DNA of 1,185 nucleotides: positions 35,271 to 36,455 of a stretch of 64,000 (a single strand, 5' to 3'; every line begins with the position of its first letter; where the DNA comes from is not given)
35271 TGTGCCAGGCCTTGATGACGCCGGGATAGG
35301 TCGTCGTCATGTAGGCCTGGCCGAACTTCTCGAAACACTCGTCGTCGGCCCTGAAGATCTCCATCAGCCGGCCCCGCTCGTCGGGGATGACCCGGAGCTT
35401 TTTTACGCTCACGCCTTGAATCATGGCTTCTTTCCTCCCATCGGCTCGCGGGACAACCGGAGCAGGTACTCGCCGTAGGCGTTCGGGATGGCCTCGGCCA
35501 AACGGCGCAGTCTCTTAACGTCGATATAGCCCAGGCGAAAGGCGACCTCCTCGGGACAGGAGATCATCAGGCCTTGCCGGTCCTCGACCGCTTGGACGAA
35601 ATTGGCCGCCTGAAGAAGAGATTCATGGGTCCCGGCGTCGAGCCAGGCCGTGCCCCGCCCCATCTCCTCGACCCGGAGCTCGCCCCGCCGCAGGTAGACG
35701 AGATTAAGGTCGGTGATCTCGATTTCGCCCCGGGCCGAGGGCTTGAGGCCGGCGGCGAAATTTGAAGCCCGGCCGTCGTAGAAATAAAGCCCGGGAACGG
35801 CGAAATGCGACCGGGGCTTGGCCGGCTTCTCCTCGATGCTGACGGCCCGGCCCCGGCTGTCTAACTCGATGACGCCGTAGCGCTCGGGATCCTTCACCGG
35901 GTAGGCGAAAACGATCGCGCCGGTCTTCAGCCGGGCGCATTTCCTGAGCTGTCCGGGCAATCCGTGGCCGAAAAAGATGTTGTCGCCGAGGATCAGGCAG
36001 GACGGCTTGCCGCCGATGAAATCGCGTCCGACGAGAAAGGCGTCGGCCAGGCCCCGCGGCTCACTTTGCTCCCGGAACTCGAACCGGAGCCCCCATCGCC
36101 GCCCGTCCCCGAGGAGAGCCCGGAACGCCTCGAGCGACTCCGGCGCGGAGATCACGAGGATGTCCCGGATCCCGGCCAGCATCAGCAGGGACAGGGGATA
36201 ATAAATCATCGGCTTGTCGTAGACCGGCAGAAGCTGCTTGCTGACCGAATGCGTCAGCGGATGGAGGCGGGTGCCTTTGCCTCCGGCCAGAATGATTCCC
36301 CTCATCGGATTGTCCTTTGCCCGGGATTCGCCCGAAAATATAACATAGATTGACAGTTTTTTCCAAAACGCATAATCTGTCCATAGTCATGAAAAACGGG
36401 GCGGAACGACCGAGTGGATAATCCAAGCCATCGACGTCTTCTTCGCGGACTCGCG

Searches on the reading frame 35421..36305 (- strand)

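Call 54: search_protein_families(library=pfam, proteins=[window:35421-36305:-], max_evalue=0.00001)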
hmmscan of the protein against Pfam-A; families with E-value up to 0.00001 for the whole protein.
window:35421-36305:- (294 aa): 2 families
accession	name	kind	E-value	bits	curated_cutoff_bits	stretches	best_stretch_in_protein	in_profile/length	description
PF00483.29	NTP_transferase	-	7e-67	226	21.2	1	3-238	2-243/245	Nucleotidyl transferase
PF12804.13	NTP_transf_3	-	1.7e-09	38.5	27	1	3-134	1-121/160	MobA-like NTP transferase domain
